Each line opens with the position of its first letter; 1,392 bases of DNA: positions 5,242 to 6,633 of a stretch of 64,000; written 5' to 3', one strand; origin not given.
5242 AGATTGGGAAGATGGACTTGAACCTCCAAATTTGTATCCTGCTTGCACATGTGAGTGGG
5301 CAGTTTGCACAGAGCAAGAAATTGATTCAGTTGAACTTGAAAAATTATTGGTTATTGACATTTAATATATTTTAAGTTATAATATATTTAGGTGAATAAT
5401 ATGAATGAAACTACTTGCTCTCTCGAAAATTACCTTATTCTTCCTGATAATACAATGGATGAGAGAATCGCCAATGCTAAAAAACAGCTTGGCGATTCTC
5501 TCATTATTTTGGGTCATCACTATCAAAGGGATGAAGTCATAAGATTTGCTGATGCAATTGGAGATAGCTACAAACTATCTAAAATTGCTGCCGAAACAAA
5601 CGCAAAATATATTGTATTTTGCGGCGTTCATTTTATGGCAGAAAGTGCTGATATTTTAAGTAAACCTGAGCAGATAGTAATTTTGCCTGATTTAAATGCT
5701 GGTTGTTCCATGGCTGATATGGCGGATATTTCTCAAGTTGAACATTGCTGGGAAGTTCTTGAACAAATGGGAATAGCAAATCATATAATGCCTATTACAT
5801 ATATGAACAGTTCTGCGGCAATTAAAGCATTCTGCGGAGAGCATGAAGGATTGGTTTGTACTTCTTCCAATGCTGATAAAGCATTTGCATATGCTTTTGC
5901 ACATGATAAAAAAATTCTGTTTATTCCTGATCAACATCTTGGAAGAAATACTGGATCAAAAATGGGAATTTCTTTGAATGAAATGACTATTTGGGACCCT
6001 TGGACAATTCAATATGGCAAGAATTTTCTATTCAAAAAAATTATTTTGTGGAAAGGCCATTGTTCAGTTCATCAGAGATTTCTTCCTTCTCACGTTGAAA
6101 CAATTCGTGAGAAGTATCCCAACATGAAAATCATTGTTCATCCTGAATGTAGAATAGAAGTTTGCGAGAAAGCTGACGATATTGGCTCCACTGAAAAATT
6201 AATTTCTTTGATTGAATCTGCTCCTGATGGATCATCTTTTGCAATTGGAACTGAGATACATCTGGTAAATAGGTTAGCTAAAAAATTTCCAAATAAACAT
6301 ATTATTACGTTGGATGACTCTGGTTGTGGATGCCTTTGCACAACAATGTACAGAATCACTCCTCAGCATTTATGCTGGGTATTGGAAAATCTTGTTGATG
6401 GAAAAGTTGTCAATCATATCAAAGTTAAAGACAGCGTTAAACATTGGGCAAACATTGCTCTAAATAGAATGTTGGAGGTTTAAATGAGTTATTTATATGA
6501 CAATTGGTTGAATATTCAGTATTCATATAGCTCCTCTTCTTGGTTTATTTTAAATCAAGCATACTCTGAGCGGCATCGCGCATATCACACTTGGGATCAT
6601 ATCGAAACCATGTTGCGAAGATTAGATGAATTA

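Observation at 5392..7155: Stand-alone quinolinate synthase (NadA) with an adjacent HD-domain hydrolase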

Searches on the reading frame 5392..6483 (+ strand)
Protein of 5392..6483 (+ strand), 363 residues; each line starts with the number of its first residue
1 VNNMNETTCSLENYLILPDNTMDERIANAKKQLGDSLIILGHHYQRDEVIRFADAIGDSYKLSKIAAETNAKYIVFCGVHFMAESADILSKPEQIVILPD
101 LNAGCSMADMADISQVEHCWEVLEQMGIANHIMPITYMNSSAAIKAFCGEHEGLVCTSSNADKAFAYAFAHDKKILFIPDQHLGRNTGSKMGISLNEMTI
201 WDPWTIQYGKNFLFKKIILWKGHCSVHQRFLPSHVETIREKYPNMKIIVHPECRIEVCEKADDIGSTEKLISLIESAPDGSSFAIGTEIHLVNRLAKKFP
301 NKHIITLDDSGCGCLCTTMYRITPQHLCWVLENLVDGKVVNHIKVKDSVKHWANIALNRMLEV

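Call 3: search_protein_families(library=pfam, proteins=[window:5392-6483:+], max_evalue=0.01)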
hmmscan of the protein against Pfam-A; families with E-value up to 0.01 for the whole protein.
window:5392-6483:+ (363 aa): 1 family
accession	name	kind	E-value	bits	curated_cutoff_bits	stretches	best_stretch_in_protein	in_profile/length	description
PF02445.21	NadA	-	3.5e-103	345.2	27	1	24-362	1-295/295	Quinolinate synthetase A protein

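Call 4: search_protein_families(library=ncbifam, proteins=[window:5392-6483:+], max_evalue=0.01)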
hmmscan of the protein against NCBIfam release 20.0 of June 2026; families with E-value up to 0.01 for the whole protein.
window:5392-6483:+ (363 aa): 4 families
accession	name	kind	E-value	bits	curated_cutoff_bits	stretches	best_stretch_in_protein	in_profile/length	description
NF006884.0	PRK09375.2-5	equivalog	1.5e-143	478.6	691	1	12-363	62-422/426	quinolinate synthase NadA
TIGR00550.1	nadA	equivalog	7e-100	334.2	262.9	1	19-363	3-308/309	quinolinate synthase NadA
NF006878.0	PRK09375.1-2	equivalog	2.6e-79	266.5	294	2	21-192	5-162/306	quinolinate synthase NadA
NF006882.0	PRK09375.2-3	equivalog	1.7e-55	188.4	561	1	20-351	57-412/447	quinolinate synthase NadA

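Call 14: search_solved_structures(query=window:5392-6483:+, max_evalue=0.001, show_alignments=2)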
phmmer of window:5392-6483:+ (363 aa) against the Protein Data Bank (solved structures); distinct sequences matched with E-value up to 0.001: 10.
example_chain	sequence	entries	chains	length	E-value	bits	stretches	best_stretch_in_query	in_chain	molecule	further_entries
4p3x_A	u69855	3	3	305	2.2e-38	135.6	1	24-313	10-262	Quinolinate synthase A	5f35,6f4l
7p4q_A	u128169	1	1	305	5.6e-38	134.2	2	220-313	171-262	Quinolinate synthase A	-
5f33_A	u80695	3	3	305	6.8e-38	134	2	220-313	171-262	Quinolinate synthase A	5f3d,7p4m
5lqm_A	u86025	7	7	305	7.7e-38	133.8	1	24-313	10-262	Quinolinate synthase A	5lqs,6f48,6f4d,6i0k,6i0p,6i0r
6g74_A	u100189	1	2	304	7.7e-38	133.8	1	24-313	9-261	Quinolinate synthase A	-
7p4p_A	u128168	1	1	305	9.9e-38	133.4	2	220-313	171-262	Quinolinate synthase A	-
5ktm_A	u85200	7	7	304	4.8e-37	131.2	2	30-187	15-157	Quinolinate synthase A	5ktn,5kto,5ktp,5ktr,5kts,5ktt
1wzu_A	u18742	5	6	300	5.2e-37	131.1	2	36-187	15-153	Quinolinate synthetase A | Quinolinate synthase A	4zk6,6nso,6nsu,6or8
4hhe_A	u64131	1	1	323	7e-37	130.6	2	26-186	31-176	Quinolinate synthase A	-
6ora_A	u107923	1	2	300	1.3e-36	129.8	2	36-187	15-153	Quinolinate synthase A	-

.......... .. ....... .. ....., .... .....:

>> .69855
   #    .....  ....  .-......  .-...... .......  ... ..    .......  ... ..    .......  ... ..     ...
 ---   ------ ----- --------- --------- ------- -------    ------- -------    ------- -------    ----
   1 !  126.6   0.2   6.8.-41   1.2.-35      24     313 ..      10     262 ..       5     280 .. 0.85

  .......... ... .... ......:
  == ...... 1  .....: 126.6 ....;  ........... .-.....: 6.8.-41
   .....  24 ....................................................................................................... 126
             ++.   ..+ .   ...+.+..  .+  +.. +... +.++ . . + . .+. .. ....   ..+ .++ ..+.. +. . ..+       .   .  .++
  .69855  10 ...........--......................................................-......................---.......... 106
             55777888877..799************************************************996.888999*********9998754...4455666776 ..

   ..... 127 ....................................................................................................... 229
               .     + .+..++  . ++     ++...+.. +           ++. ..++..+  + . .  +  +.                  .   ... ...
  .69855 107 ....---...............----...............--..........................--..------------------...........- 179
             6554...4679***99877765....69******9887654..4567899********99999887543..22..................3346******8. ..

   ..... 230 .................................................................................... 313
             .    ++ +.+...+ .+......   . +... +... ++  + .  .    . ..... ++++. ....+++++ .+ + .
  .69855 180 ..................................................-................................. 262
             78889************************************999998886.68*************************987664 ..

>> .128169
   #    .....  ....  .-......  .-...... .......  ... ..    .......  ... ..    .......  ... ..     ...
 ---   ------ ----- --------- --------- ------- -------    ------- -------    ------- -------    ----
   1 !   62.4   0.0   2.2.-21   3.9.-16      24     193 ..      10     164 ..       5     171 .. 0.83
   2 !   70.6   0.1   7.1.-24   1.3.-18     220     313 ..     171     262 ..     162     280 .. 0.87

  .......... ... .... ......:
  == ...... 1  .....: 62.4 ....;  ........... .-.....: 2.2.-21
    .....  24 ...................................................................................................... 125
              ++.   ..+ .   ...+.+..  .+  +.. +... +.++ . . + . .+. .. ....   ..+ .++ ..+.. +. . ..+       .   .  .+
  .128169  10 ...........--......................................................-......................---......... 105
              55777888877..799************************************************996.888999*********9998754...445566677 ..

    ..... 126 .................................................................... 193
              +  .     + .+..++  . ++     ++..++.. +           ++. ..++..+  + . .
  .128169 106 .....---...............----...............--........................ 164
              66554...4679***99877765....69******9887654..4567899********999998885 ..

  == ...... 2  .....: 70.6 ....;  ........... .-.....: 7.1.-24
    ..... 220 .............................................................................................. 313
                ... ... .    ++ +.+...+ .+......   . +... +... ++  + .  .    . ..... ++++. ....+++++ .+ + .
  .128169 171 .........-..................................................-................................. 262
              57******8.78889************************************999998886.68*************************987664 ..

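Call 16: search_dna_similar(query=window:5392-6483:+, collection=phages, mode=protein, max_rows=40, max_evalue=0.00001)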
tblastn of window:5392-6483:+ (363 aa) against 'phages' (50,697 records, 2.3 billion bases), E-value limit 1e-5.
Records with a match: 9; places in all: 9; records where one place covers at least 80% of the query: 9.
Best place of each record, by identity: <60% 9.
By first word of the organism name: Listeria 4; Bacteriophage 3; Acinetobacter 2.
By host as written in the record: - 5; Listeria monocytogenes 4.
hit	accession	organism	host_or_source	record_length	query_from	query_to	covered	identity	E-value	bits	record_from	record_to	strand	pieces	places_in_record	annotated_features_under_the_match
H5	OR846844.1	Listeria phage LM 4-11-1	Listeria monocytogenes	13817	14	363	96%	50.1%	1e-107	352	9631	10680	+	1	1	record has no annotation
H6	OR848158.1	Listeria phage LM 4-14-1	Listeria monocytogenes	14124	14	363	96%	50.1%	1e-107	352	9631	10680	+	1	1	record has no annotation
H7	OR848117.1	Listeria phage LM 4-14-1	Listeria monocytogenes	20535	14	363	96%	49.9%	2e-106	348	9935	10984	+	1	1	record has no annotation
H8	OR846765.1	Listeria phage LM 4-11-1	Listeria monocytogenes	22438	14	363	96%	49.9%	2e-106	348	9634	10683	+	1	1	record has no annotation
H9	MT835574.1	Bacteriophage sp.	human fecal samples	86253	22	361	94%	50.9%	9e-110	357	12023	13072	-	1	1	record has no annotation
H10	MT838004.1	Bacteriophage sp.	human fecal samples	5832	16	363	96%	32.6%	6e-42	162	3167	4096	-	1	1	record has no annotation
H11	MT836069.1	Bacteriophage sp.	human fecal samples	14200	39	363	90%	30.8%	4e-33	136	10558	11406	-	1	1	record has no annotation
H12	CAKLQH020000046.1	Acinetobacter phage MD-2021a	not known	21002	38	361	89%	28.1%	3e-28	122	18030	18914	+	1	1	nadA: quinolinate synthetase A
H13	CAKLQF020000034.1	Acinetobacter phage MD-2021a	not known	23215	38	361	89%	28.1%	3e-28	122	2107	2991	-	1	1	nadA: quinolinate synthetase A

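Call 18: get_annotated_region(hit=H9, flank=12000)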
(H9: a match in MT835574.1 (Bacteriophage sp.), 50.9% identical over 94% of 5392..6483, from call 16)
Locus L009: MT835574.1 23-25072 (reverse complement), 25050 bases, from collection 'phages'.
description: UNVERIFIED: Bacteriophage sp. clone scaffold_207 genomic sequence.
organism: Bacteriophage sp. (NCBI taxid 38018)
taxonomy: Viruses
host: -; source: human fecal samples; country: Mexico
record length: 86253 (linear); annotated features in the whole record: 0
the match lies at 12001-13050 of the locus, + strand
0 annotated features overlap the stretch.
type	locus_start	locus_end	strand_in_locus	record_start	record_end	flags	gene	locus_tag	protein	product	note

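Call 19: find_homologous_proteins(query=window:5392-6483:+, max_evalue=1e-20)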
Query window:5392-6483:+ (363 aa): 8000 proteins with E <= 1e-20 among 8000 candidates; the best 120 are listed.
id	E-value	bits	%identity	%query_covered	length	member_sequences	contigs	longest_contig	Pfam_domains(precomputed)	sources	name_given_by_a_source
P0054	4.6e-247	837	100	99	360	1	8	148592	PF02445.22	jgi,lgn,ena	-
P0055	5.7e-177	606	73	98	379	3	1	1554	PF02445.22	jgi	jgi:quinolinate synthase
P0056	7.2e-177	606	72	98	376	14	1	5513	PF02445.22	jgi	jgi:quinolinate synthase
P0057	1.6e-176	605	72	98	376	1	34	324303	PF02445.22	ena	-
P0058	1.6e-176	605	72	98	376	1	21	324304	PF02445.22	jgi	jgi:quinolinate synthase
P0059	8.6e-176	603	72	98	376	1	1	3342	PF02445.22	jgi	-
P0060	1.0e-175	602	70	98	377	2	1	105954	PF02445.22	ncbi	ncbi:MAG: quinolinate synthase NadA [Acidobacteriota bacterium]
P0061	1.0e-175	602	71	98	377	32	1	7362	PF02445.22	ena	-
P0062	1.2e-175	602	71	98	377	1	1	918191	PF02445.22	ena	-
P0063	1.3e-175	602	71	99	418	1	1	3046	PF02445.22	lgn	-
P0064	1.4e-175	602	72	98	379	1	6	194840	PF02445.22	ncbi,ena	-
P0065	1.8e-175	601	71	98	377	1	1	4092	PF02445.22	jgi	jgi:quinolinate synthase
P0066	1.9e-175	601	71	99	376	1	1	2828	PF02445.22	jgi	-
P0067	3.1e-175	601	71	98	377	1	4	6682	PF02445.22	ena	-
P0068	3.1e-175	601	71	98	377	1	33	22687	PF02445.22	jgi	jgi:quinolinate synthase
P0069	3.2e-175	601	71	98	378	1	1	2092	PF02445.22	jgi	jgi:quinolinate synthase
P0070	3.3e-175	601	71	98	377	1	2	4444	PF02445.22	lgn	-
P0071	3.9e-175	600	71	98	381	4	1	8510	PF02445.22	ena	-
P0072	4.3e-175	600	71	98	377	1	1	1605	PF02445.22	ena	-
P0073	4.3e-175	600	71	98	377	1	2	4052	PF02445.22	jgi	jgi:quinolinate synthase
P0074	4.4e-175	600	71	98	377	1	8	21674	PF02445.22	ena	-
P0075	4.4e-175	600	71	98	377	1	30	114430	PF02445.22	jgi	jgi:quinolinate synthase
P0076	5.0e-175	600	71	99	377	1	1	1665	PF02445.22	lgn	-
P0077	6.0e-175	600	71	98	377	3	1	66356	PF02445.22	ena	-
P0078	6.9e-175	600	72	98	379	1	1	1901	PF02445.22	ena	-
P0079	7.8e-175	599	71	98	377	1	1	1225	PF02445.22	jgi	jgi:quinolinate synthase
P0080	8.1e-175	599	71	98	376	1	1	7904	PF02445.22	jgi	jgi:quinolinate synthase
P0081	9.0e-175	599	72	98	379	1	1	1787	PF02445.22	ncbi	-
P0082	1.2e-174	599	70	99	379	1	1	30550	PF02445.22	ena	-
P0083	1.2e-174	599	70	99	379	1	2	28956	PF02445.22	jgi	jgi:quinolinate synthase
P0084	1.3e-174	599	71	98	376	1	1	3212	PF02445.22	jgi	jgi:quinolinate synthase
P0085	1.5e-174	598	70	98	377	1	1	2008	PF02445.22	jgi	-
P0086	1.7e-174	598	71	99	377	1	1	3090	PF02445.22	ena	-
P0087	1.7e-174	598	71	99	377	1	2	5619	PF02445.22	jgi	jgi:quinolinate synthase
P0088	1.8e-174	598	70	99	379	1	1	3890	PF02445.22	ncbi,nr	ncbi:MAG TPA: quinolinate synthase NadA [Terracidiphilus sp.]|nr:quinolinate synthase NadA [Terracid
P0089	2.0e-174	598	71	98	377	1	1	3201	PF02445.22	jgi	jgi:quinolinate synthase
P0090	2.1e-174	598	70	98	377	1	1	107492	PF02445.22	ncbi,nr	ncbi:MAG TPA: quinolinate synthase NadA [Terracidiphilus sp.]|nr:quinolinate synthase NadA [Terracid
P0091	2.1e-174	598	71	98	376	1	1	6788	PF02445.22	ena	-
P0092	2.1e-174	598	71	98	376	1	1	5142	PF02445.22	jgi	jgi:quinolinate synthase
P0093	2.2e-174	598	70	99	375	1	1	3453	PF02445.22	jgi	jgi:quinolinate synthase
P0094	2.2e-174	598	70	99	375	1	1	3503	PF02445.22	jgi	jgi:quinolinate synthase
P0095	2.2e-174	598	70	99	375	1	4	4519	PF02445.22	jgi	jgi:quinolinate synthase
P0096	2.2e-174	598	70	99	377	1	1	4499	PF02445.22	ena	-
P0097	2.4e-174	598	70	98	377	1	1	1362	PF02445.22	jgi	jgi:quinolinate synthase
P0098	2.5e-174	598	71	99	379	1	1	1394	PF02445.22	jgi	-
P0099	2.5e-174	598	71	99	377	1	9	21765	PF02445.22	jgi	jgi:quinolinate synthase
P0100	2.7e-174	598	71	99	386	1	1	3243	PF02445.22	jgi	-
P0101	3.0e-174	597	71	98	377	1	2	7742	PF02445.22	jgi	jgi:quinolinate synthase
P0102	3.0e-174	597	71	98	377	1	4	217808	PF02445.22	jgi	jgi:quinolinate synthase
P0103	3.0e-174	597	70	99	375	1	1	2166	PF02445.22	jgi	jgi:quinolinate synthase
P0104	3.0e-174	597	70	99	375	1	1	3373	PF02445.22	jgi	jgi:quinolinate synthase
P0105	3.0e-174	597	70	98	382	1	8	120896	PF02445.22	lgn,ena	-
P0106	3.0e-174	597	70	98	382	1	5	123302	PF02445.22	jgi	jgi:quinolinate synthase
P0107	3.5e-174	597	71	98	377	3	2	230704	PF02445.22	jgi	-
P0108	3.7e-174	597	72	98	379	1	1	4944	PF02445.22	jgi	jgi:quinolinate synthase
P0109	4.0e-174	597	70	98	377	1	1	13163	PF02445.22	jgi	jgi:quinolinate synthase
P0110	4.3e-174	597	70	99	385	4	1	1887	PF02445.22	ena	-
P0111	4.3e-174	597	70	99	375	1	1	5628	PF02445.22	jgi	jgi:quinolinate synthase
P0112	4.6e-174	597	71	98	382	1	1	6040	PF02445.22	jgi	jgi:quinolinate synthase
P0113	5.1e-174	597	71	99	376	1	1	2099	PF02445.22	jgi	jgi:quinolinate synthase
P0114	5.4e-174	597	71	97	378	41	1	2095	PF02445.22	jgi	-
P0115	5.9e-174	596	71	99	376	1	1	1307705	PF02445.22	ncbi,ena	-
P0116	5.9e-174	596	71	98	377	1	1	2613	PF02445.22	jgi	jgi:quinolinate synthase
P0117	6.0e-174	596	71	99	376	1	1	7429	PF02445.22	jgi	jgi:quinolinate synthase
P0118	6.0e-174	596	71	98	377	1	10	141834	PF02445.22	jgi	jgi:quinolinate synthase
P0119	6.9e-174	596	71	98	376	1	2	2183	PF02445.22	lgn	-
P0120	7.9e-174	596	69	98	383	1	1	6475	PF02445.22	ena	-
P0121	8.2e-174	596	71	99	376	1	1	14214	PF02445.22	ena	-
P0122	8.3e-174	596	70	99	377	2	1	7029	PF02445.22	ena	-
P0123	8.3e-174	596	70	98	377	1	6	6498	PF02445.22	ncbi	-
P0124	8.5e-174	596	70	98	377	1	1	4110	PF02445.22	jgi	jgi:quinolinate synthase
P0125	8.9e-174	596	70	98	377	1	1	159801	PF02445.22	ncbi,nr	ncbi:MAG TPA: quinolinate synthase NadA [Terracidiphilus sp.]|nr:quinolinate synthase NadA [Terracid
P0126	9.4e-174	596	71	98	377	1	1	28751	PF02445.22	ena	-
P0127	9.4e-174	596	71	98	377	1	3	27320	PF02445.22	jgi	jgi:quinolinate synthase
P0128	9.7e-174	596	70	98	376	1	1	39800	PF02445.22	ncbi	-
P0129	1.1e-173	596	71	98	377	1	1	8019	PF02445.22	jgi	-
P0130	1.1e-173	596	69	98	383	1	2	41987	PF02445.22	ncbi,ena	-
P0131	1.1e-173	596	71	99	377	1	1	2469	PF02445.22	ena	-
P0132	1.1e-173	596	71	98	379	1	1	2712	PF02445.22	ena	-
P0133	1.1e-173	596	71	98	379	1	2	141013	PF02445.22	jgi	jgi:quinolinate synthase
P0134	1.3e-173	595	70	98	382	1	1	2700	PF02445.22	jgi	jgi:quinolinate synthase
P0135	1.3e-173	595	70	98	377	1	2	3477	PF02445.22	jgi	jgi:quinolinate synthase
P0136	1.3e-173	595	69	98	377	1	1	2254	PF02445.22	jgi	jgi:quinolinate synthase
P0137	1.3e-173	595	71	98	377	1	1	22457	PF02445.22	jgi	jgi:quinolinate synthase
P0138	1.4e-173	595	70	98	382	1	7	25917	PF02445.22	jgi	jgi:quinolinate synthase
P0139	1.5e-173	595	71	98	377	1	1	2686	PF02445.22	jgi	jgi:quinolinate synthase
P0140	1.5e-173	595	70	98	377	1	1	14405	PF02445.22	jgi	-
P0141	1.5e-173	595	70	98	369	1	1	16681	PF02445.22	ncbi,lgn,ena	-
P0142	1.5e-173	595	70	97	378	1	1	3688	PF02445.22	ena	-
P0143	1.5e-173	595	70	97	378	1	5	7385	PF02445.22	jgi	jgi:quinolinate synthase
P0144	1.6e-173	595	70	98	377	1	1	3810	PF02445.22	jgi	jgi:quinolinate synthase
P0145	1.6e-173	595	70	97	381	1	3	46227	PF02445.22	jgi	jgi:quinolinate synthase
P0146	1.7e-173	595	70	98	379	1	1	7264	PF02445.22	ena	-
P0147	1.8e-173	595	70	98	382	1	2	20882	PF02445.22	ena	-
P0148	1.8e-173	595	70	98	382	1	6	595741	PF02445.22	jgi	jgi:quinolinate synthase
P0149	1.9e-173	595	70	98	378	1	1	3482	PF02445.22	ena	-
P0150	2.0e-173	595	71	99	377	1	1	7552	PF02445.22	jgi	-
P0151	2.1e-173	595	70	99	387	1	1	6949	PF02445.22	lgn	-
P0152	2.1e-173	595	70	98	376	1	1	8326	PF02445.22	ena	-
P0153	2.1e-173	595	70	98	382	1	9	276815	PF02445.22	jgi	-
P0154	2.2e-173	595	70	98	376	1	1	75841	PF02445.22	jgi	jgi:quinolinate synthase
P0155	2.2e-173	595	71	98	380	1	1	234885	PF02445.22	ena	-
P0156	2.3e-173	595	70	99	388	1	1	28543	PF02445.22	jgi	jgi:quinolinate synthase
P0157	2.4e-173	594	70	98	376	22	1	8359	PF02445.22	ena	-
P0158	2.4e-173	594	70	99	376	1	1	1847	PF02445.22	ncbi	ncbi:MAG: quinolinate synthase NadA [Terracidiphilus sp.]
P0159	2.4e-173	594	70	99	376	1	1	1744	PF02445.22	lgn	-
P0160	2.7e-173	594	70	98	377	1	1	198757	PF02445.22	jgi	jgi:quinolinate synthase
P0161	2.8e-173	594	70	99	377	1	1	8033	PF02445.22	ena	-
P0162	2.8e-173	594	70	99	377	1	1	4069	PF02445.22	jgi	-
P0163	2.9e-173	594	70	98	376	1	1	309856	PF02445.22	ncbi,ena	-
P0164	3.1e-173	594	70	99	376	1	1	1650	PF02445.22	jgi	jgi:quinolinate synthase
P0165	3.1e-173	594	70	98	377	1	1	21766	PF02445.22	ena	-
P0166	3.2e-173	594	70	99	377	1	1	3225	PF02445.22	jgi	-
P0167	3.2e-173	594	70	98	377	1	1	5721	PF02445.22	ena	-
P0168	3.2e-173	594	69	98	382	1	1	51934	PF02445.22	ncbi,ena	-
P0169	3.3e-173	594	70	98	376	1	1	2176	PF02445.22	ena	-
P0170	3.3e-173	594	70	98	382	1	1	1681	PF02445.22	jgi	-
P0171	3.4e-173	594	70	98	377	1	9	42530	PF02445.22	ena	-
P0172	3.4e-173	594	70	98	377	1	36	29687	PF02445.22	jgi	jgi:quinolinate synthase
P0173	3.5e-173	594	70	98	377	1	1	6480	PF02445.22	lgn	-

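Call 32: find_related_loci(query=window:5392-6483:+, collection=viral_contigs, flank=10000)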
Query window:5392-6483:+ (363 aa) in viral_contigs; peptide patterns used: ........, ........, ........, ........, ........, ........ (x = any residue, [..] = any of these).
26 stretches matched a pattern; 2 encode a relative of the query (tblastn E <= 1e-3); 2 distinct loci.
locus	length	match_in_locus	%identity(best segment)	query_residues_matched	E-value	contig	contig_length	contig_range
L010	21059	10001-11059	52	14-363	4e-118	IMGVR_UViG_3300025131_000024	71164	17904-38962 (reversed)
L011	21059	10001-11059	52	14-363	4e-118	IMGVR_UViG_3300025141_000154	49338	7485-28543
